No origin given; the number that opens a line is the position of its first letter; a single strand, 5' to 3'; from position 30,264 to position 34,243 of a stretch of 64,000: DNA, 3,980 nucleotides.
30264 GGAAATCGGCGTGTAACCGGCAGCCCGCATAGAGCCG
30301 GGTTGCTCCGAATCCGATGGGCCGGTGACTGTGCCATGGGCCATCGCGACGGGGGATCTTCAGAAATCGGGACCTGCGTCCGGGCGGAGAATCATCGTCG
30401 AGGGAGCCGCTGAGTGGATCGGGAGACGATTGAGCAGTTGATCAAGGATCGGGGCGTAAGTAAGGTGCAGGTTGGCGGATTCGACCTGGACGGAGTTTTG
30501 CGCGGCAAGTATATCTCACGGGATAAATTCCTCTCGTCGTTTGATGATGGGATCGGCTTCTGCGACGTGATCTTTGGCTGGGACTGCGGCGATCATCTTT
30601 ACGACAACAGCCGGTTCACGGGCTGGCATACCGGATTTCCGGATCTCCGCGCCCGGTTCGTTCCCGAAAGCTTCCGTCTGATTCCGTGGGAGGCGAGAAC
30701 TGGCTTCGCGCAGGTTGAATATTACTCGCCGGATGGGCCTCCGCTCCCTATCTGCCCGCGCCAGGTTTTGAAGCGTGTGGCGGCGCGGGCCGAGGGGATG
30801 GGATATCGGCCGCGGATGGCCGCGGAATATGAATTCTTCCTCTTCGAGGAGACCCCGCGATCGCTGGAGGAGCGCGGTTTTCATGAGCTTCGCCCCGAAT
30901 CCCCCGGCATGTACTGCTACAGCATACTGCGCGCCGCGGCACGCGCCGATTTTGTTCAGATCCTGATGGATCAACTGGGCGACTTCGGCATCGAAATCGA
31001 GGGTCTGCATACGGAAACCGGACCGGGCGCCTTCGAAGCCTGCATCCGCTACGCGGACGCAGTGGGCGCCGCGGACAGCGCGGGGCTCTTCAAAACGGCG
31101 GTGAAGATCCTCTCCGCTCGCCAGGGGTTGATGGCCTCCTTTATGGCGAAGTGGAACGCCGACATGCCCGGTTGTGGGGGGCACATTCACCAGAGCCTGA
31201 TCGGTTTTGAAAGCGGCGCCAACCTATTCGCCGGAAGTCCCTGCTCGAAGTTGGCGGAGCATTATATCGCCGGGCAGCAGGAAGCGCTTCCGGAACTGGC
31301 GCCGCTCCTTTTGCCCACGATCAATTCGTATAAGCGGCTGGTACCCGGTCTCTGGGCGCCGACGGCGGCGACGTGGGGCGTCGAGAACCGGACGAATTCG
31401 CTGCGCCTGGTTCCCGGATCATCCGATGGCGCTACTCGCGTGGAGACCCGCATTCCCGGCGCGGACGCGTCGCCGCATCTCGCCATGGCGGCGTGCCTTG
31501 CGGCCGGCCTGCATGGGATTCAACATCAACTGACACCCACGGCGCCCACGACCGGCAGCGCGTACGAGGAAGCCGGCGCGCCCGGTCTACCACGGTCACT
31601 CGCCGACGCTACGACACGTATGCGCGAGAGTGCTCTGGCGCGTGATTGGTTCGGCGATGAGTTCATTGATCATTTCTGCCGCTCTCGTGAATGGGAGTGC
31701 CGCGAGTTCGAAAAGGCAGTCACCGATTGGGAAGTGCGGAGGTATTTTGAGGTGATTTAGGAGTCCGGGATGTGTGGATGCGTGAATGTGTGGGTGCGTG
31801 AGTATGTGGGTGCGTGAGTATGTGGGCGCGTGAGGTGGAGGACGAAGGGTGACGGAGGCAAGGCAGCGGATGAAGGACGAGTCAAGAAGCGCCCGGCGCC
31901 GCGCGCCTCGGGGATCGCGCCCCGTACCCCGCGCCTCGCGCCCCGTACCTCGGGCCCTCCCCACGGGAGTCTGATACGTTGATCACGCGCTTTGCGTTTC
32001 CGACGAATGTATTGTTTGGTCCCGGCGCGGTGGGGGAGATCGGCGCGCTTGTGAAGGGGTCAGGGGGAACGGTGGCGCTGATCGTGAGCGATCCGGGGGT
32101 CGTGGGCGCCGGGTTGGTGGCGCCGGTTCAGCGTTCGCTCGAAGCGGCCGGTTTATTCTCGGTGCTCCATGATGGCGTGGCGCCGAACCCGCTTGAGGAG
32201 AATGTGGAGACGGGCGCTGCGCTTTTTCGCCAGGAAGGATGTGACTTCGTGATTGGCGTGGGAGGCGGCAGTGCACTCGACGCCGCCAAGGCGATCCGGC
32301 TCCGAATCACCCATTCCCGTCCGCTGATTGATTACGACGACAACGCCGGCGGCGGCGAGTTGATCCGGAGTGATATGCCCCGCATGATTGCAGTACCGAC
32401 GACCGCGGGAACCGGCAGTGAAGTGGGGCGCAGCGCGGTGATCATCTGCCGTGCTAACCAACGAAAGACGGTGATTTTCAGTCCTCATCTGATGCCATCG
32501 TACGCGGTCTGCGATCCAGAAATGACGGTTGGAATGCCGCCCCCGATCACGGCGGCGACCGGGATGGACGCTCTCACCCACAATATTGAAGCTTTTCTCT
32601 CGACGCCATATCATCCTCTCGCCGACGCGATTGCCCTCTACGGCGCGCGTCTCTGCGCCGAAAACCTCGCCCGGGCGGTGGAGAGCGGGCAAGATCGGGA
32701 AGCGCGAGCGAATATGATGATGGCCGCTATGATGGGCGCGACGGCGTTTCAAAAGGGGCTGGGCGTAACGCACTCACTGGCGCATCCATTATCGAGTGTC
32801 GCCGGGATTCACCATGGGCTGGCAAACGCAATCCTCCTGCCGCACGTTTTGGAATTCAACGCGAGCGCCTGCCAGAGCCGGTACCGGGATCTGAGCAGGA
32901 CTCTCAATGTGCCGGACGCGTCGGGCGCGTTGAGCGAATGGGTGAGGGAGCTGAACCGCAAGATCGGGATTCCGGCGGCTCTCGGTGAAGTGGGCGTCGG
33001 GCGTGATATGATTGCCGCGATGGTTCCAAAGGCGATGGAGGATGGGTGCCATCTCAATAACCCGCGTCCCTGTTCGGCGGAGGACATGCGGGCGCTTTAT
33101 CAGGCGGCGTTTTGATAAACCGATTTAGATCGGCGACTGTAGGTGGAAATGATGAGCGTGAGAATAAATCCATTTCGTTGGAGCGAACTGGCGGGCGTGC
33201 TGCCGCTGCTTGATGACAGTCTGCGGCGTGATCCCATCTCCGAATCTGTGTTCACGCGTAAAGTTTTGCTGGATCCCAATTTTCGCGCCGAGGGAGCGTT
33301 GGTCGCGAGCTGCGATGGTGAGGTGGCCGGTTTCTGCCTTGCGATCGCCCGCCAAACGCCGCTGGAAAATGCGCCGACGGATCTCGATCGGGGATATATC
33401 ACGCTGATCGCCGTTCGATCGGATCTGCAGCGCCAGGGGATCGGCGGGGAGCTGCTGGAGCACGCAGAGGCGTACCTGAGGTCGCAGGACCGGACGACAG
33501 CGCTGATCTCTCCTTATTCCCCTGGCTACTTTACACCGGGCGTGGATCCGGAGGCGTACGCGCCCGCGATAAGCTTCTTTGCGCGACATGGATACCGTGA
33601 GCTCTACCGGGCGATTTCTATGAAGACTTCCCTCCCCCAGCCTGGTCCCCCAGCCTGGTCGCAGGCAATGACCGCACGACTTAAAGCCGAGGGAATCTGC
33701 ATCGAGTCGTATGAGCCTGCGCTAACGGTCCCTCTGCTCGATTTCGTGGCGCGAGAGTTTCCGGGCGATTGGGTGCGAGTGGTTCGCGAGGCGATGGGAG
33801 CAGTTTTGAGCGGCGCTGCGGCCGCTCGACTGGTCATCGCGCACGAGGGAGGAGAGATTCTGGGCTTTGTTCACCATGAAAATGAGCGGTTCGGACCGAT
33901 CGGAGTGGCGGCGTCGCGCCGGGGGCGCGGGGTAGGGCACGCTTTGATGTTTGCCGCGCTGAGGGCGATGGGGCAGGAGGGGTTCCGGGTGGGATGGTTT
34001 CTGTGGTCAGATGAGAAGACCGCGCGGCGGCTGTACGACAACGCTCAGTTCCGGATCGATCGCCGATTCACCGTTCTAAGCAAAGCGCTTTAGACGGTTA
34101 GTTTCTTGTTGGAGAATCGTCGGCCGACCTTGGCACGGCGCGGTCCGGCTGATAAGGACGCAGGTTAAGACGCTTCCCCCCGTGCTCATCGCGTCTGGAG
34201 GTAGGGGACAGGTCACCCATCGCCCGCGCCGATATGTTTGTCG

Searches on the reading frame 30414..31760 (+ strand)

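Call 16: search_protein_families(library=pfam, proteins=[window:30414-31760:+], max_evalue=0.00001)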
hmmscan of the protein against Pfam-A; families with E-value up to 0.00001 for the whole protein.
window:30414-31760:+ (448 aa): 1 family
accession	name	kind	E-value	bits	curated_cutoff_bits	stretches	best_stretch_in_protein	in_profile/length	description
PF00120.29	Gln-synt_C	-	2.4e-93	313.4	24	1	113-444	2-344/344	Glutamine synthetase, catalytic domain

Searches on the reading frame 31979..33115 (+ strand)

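Call 16: search_protein_families(library=pfam, proteins=[window:31979-33115:+], max_evalue=0.00001)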
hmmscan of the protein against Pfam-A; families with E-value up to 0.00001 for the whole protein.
window:31979-33115:+ (378 aa): 3 families
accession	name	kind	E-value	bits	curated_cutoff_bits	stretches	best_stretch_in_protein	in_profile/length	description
PF25137.1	ADH_Fe_C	-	2.1e-49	168.3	27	1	191-378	1-194/194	Fe-containing alcohol dehydrogenase family, C-terminal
PF00465.25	Fe-ADH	-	1.3e-48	165.2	31.3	1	8-180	1-168/168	Iron-containing alcohol dehydrogenase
PF13685.12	Fe-ADH_2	-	6.2e-12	46.2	28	1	13-107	2-94/149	Iron-containing alcohol dehydrogenase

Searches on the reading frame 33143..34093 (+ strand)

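Call 16: search_protein_families(library=pfam, proteins=[window:33143-34093:+], max_evalue=0.00001)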
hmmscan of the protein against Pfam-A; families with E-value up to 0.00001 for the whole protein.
window:33143-34093:+ (316 aa): 5 families
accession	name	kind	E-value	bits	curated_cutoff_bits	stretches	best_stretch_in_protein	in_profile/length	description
PF00583.31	Acetyltransf_1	-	6.5e-20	72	20.7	2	44-116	24-92/116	Acetyltransferase (GNAT) family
PF13508.13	Acetyltransf_7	-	7.4e-19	68.4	27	2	52-153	5-84/84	Acetyltransferase (GNAT) domain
PF13673.13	Acetyltransf_10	-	4.8e-13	49.6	23.6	0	54-118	35-86/128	Acetyltransferase (GNAT) domain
PF13527.13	Acetyltransf_9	-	4.8e-10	40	25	1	38-129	29-118/127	Acetyltransferase (GNAT) domain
PF14542.12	Acetyltransf_CG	-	5.3e-07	30.1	30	0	87-130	28-71/80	GCN5-related N-acetyl-transferase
